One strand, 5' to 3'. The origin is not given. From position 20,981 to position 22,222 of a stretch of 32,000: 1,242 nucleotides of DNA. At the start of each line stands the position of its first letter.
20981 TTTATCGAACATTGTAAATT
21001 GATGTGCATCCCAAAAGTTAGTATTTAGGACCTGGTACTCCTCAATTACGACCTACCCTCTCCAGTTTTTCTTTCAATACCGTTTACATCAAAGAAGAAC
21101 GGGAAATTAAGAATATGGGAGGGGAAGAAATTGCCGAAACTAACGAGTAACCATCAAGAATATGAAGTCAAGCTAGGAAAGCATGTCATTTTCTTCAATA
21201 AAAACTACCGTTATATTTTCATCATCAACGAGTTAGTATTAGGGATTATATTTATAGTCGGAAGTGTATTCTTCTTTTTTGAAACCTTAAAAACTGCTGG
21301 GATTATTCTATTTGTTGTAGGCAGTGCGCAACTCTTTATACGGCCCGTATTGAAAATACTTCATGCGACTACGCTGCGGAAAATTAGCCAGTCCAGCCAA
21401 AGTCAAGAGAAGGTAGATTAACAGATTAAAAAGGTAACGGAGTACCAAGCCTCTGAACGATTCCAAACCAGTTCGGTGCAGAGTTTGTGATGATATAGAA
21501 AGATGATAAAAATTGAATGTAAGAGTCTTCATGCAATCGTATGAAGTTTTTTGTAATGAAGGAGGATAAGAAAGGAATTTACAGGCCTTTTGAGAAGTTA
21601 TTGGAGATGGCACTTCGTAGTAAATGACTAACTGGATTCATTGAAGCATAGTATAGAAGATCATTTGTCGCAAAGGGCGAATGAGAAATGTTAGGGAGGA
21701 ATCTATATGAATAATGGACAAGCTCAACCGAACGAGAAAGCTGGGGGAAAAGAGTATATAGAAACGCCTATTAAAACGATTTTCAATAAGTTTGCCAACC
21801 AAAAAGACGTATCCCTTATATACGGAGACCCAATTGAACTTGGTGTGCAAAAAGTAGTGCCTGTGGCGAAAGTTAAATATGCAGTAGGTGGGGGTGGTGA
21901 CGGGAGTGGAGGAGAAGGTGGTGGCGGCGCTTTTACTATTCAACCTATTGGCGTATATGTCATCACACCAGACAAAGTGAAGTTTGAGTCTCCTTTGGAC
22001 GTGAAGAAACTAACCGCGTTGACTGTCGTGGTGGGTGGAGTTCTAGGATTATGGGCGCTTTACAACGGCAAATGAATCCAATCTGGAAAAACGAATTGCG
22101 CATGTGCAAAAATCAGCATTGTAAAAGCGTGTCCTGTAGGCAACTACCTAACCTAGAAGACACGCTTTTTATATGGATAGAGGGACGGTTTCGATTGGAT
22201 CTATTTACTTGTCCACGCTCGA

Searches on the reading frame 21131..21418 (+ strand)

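Call 40: search_protein_families(library=padloc, proteins=[window:21131-21418:+], max_evalue=0.001)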
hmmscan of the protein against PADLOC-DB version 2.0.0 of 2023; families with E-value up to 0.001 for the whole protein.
window:21131-21418:+ (96 aa): 0 families

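Call 85: search_protein_families(library=pfam, proteins=[window:21131-21418:+], max_evalue=0.00001)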
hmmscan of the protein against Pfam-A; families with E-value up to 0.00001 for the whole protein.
window:21131-21418:+ (96 aa): 1 family
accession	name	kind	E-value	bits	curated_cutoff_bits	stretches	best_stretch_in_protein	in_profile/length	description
PF14145.11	YrhK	-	1.9e-16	60.1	26.1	1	25-78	2-56/58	YrhK-like protein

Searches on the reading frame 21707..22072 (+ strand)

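Call 39: search_protein_families(library=pfam, proteins=[window:21707-22072:+], max_evalue=0.001)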
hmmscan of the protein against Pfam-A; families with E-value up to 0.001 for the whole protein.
window:21707-22072:+ (122 aa): 1 family
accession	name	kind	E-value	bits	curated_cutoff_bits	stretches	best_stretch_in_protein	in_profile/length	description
PF09579.15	Spore_YtfJ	-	5.5e-05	23.8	25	1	49-95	8-62/81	Sporulation protein YtfJ (Spore_YtfJ)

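Call 40: search_protein_families(library=padloc, proteins=[window:21707-22072:+], max_evalue=0.001)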
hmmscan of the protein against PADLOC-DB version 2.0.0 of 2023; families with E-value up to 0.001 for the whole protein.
window:21707-22072:+ (122 aa): 0 families
